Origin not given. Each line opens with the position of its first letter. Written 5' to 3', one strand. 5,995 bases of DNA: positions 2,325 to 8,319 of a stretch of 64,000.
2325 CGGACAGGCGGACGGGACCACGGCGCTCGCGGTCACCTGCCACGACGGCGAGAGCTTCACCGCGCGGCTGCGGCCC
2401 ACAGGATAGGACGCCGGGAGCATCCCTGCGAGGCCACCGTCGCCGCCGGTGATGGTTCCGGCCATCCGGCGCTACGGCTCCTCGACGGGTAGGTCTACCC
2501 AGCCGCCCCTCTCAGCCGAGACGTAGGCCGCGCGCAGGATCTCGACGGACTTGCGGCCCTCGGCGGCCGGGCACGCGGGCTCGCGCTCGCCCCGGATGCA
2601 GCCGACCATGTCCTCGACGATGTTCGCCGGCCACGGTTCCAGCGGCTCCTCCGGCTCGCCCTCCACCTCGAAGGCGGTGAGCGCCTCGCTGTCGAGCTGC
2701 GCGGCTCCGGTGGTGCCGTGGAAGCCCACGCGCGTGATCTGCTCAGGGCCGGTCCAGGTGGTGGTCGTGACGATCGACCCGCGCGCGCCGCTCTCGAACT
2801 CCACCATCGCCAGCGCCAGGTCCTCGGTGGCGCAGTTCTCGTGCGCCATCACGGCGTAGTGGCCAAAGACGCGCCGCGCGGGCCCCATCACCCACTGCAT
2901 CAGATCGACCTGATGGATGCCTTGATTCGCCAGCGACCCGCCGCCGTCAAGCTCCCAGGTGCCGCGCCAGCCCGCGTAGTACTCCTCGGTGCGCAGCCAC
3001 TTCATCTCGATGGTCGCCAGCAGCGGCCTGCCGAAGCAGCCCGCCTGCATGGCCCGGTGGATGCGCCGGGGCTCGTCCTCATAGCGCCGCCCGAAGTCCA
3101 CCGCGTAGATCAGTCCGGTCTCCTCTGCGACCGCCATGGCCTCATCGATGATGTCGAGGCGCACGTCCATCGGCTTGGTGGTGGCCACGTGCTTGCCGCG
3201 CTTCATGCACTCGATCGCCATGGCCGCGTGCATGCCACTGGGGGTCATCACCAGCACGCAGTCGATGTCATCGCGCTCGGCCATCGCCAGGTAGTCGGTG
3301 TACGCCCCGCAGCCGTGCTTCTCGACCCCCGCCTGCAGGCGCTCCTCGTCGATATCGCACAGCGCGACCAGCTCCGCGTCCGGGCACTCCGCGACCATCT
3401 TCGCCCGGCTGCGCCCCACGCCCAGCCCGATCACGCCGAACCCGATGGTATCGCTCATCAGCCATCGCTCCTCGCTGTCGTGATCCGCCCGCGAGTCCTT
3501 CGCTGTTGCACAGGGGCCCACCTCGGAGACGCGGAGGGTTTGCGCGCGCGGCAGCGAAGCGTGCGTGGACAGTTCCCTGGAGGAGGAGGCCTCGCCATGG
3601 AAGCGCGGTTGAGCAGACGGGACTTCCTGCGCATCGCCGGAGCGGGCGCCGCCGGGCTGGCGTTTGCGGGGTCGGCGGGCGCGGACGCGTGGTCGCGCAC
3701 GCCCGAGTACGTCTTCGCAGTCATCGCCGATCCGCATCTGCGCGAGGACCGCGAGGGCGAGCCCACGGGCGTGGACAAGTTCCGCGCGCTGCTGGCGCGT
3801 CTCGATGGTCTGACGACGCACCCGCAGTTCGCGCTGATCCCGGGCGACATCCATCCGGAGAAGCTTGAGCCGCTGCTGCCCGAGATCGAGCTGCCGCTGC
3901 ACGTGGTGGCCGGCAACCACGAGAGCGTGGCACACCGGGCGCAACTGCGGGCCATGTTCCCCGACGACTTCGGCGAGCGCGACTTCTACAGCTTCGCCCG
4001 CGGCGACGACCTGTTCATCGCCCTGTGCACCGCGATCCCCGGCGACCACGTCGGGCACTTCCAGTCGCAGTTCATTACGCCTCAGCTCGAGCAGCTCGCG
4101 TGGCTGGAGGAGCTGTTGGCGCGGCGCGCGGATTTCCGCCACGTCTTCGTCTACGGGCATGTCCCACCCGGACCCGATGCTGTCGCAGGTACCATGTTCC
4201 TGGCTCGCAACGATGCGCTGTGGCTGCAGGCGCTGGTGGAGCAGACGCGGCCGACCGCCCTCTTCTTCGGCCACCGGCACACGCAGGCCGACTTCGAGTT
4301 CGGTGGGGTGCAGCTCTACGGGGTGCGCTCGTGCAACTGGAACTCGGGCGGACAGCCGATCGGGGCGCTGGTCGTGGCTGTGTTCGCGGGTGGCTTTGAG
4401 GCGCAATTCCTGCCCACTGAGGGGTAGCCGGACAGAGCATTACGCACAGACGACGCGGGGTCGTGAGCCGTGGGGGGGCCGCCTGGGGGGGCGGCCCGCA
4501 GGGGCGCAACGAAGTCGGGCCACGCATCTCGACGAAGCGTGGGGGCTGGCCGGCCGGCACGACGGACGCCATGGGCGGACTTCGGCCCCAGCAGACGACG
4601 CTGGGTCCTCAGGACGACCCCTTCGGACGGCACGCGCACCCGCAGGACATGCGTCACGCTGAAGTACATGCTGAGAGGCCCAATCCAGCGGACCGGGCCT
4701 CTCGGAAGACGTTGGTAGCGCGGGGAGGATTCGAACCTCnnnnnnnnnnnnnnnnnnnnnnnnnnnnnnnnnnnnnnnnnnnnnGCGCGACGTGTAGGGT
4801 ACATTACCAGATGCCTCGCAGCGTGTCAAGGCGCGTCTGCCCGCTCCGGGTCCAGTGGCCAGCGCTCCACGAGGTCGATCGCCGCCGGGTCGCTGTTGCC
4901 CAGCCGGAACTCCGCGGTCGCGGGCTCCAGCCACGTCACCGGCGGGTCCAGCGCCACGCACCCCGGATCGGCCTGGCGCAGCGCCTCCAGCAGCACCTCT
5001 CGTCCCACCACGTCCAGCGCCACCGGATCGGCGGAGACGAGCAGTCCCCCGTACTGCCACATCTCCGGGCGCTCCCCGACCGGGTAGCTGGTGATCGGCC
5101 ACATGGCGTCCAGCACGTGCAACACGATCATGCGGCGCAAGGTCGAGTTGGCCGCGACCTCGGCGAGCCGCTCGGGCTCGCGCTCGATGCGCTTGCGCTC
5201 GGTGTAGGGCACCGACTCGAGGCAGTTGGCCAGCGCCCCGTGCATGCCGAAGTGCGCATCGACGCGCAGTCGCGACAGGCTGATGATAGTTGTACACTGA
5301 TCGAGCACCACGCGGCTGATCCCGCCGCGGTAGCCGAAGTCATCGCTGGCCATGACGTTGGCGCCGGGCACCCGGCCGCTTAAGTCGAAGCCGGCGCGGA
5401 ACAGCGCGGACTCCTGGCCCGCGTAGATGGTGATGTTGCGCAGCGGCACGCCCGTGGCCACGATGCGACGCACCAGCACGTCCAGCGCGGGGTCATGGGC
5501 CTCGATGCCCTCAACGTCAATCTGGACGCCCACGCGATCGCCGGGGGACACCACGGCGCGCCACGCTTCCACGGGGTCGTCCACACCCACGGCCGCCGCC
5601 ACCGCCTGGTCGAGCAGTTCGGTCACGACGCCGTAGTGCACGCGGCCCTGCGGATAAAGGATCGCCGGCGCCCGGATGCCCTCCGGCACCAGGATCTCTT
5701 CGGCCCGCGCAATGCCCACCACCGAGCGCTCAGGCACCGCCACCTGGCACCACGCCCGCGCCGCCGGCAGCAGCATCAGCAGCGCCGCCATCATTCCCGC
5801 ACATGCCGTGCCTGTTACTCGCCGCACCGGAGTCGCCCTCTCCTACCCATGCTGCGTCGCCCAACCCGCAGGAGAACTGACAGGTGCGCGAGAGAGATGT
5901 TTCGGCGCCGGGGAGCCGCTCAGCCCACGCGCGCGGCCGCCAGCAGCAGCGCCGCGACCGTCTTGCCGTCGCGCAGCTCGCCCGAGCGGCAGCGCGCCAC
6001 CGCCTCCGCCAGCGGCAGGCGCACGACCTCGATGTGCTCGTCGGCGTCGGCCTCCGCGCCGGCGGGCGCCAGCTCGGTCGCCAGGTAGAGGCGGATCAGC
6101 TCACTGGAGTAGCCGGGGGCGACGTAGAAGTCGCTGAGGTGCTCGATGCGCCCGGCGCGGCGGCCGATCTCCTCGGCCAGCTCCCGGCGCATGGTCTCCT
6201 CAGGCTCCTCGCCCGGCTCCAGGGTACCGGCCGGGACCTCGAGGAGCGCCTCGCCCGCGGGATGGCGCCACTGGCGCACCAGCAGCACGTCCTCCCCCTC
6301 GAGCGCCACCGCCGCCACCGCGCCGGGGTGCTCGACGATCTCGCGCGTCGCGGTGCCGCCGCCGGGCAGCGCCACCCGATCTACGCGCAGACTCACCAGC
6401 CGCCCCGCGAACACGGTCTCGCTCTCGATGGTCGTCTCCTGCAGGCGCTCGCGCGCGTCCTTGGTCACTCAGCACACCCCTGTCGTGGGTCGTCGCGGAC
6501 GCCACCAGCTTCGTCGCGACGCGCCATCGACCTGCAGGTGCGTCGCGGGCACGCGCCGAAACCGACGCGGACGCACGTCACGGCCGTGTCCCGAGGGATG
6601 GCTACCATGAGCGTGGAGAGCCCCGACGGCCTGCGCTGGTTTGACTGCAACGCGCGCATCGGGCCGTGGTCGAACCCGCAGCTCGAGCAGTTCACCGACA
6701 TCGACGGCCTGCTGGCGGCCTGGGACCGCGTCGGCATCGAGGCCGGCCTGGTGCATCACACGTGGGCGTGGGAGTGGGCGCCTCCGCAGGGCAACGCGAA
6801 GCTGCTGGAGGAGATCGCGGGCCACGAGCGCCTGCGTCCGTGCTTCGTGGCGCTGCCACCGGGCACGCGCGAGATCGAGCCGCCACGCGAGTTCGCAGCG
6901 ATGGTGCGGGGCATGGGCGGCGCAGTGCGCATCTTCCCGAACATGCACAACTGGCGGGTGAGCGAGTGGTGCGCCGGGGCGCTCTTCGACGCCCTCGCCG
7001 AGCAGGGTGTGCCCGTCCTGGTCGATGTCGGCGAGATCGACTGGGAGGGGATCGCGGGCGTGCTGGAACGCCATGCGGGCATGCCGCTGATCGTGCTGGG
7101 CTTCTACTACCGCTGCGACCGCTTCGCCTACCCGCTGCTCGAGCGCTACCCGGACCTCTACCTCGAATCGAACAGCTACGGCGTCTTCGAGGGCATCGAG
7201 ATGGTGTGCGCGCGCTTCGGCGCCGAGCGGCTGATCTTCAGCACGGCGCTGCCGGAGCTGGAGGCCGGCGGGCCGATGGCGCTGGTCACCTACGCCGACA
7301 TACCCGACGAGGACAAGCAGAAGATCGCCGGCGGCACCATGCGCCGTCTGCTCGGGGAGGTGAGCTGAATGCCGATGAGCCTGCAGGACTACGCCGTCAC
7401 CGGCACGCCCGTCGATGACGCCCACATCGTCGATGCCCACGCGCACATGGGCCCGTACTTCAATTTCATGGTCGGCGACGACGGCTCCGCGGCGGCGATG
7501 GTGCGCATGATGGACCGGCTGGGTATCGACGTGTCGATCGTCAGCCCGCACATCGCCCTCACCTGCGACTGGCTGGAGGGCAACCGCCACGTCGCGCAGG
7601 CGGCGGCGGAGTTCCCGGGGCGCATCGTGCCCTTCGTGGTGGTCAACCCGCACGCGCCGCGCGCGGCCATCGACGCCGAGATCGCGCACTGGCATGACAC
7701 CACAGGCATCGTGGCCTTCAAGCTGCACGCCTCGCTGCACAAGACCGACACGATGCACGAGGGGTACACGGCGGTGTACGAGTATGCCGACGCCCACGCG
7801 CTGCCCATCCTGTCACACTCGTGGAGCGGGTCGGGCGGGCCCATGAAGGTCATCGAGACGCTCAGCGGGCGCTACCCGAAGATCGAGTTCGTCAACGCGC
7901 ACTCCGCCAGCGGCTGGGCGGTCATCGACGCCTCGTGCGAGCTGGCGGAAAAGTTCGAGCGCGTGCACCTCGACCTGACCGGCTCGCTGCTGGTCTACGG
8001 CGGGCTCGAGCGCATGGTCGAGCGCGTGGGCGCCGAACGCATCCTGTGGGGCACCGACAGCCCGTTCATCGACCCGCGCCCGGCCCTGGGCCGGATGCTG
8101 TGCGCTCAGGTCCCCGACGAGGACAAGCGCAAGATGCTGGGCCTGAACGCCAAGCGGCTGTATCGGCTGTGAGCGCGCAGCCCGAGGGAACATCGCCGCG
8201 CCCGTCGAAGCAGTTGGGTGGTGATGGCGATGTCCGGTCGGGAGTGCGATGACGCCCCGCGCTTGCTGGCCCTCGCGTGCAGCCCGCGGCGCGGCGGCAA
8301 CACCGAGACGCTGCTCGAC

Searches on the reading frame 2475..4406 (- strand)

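Call 57: search_protein_families(library=pfam, proteins=[window:2475-4406:-], max_evalue=0.001)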
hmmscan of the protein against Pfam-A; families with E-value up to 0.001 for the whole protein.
window:2475-4406:- (644 aa): 3 families
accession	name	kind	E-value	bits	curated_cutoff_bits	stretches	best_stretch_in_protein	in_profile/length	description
PF22725.1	GFO_IDH_MocA_C3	-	1.5e-23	83.6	27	1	447-569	2-123/124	GFO/IDH/MocA C-terminal domain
PF01408.29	GFO_IDH_MocA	-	2.2e-21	77.2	24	1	322-438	2-120/120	Oxidoreductase family, NAD-binding Rossmann fold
PF02894.22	GFO_IDH_MocA_C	-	3.5e-20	73.2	22.9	1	455-639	6-218/218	Oxidoreductase family, C-terminal alpha/beta domain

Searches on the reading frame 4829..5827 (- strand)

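Call 57: search_protein_families(library=pfam, proteins=[window:4829-5827:-], max_evalue=0.001)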
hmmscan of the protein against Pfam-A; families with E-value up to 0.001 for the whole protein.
window:4829-5827:- (333 aa): 1 family
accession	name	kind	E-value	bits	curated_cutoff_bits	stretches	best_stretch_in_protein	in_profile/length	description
PF04015.17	DUF362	-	3.6e-08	34.1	24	1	176-275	97-198/200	Domain of unknown function (DUF362)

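Call 81: search_protein_families(library=ncbifam, proteins=[window:4829-5827:-], max_evalue=0.001)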
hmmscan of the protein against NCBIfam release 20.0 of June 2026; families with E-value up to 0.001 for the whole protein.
window:4829-5827:- (333 aa): 0 families

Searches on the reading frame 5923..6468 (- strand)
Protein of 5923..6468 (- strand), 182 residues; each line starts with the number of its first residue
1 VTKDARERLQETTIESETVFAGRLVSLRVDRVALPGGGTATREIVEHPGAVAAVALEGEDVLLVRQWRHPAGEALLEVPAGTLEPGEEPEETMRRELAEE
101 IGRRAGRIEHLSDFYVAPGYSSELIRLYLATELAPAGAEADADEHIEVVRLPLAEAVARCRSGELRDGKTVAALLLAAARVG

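Call 3: search_protein_families(library=pfam, proteins=[window:5923-6468:-], max_evalue=0.01)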
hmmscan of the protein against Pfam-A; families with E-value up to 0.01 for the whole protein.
window:5923-6468:- (182 aa): 1 family
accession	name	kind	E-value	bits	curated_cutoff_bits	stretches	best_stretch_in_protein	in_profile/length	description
PF00293.34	NUDIX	-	7.1e-17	62.1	21.1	1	48-164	3-124/134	NUDIX domain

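Call 81: search_protein_families(library=ncbifam, proteins=[window:5923-6468:-], max_evalue=0.001)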
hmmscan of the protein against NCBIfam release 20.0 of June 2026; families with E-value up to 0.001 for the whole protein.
window:5923-6468:- (182 aa): 13 families
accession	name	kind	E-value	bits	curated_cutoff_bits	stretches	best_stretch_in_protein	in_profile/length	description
NF008736.0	PRK11762.1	equivalog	1.8e-23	83.1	169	1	45-178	44-178/186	ADP compounds hydrolase NudE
TIGR00052.1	TIGR00052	subfamily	9e-17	61.3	79.55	1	38-175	34-184/188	nudix-type nucleoside diphosphatase, YffH/AdpP family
NF011585.0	PRK15009.1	equivalog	2.7e-16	59.8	234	1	59-174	58-181/191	GDP-mannose pyrophosphatase NudK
NF008003.0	PRK10729.1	equivalog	1.1e-08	34.6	248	1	40-131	49-147/210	ADP-ribose diphosphatase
TIGR00586.1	mutt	equivalog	3.3e-07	30.4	97.9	1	50-113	8-71/129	8-oxo-dGTP diphosphatase MutT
TIGR02705.1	nudix_YtkD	equivalog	9.4e-07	28.5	154.4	1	75-124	46-94/156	RNA deprotection pyrophosphohydrolase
NF006530.0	PRK08999.1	equivalog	1.1e-06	27.9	245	1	51-113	10-72/315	Nudix family hydrolase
NF041652.1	Nud_hyd_Dein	equivalog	1.8e-06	28.3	200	1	46-114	12-83/152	Nudix hydrolase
NF008044.0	PRK10776.1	equivalog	8.8e-06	25.6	148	1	73-113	30-70/130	8-oxo-dGTP diphosphatase MutT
NF001299.0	PRK00241.1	equivalog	2e-05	24.2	158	1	48-103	136-188/263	NAD(+) diphosphatase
NF007834.0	PRK10546.1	equivalog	7.2e-05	22.6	156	1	51-112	7-68/135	pyrimidine (deoxy)nucleoside triphosphate diphosphatase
NF001937.0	PRK00714.1-4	equivalog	0.0004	20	139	1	67-111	24-68/161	RNA pyrophosphohydrolase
NF001935.0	PRK00714.1-2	equivalog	0.00059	19.4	259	1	72-108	29-65/183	RNA pyrophosphohydrolase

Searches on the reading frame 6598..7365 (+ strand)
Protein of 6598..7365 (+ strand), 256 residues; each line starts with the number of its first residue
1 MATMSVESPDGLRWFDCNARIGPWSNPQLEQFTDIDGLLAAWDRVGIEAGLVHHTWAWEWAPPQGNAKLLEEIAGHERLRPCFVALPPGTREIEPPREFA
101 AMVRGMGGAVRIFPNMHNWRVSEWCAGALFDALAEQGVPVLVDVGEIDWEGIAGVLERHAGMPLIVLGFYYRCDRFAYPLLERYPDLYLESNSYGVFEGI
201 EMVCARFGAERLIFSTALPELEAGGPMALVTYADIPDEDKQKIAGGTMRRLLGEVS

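Call 57: search_protein_families(library=pfam, proteins=[window:6598-7365:+], max_evalue=0.001)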
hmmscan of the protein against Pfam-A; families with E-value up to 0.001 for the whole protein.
seq(256 aa): 1 family
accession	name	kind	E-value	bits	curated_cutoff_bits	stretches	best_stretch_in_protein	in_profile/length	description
PF04909.20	Amidohydro_2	-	3.6e-07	30.7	26.4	1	32-253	40-288/289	Amidohydrolase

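Call 81: search_protein_families(library=ncbifam, proteins=[window:6598-7365:+], max_evalue=0.001)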
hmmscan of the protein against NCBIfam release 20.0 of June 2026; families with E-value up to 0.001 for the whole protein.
seq(256 aa): 0 families

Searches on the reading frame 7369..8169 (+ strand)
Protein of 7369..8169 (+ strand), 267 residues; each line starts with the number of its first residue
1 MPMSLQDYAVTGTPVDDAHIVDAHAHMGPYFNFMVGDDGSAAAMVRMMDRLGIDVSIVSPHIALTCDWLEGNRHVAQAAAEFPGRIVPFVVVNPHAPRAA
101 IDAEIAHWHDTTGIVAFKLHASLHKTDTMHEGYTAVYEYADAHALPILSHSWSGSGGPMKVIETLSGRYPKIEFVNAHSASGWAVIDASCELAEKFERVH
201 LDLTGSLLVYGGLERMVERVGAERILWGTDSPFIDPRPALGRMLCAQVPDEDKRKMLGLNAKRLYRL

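Call 3: search_protein_families(library=pfam, proteins=[window:7369-8169:+], max_evalue=0.01)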
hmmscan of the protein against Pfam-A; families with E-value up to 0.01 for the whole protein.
window:7369-8169:+ (267 aa): 2 families
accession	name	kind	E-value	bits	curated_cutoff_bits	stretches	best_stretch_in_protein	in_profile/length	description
PF04909.20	Amidohydro_2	-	1e-24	88.2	26.4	1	72-267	66-289/289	Amidohydrolase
PF01026.27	TatD_DNase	-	7.7e-05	22.6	27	1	21-241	1-214/253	TatD related DNase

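Call 81: search_protein_families(library=ncbifam, proteins=[window:7369-8169:+], max_evalue=0.001)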
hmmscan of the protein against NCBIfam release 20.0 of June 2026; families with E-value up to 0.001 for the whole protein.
window:7369-8169:+ (267 aa): 0 families
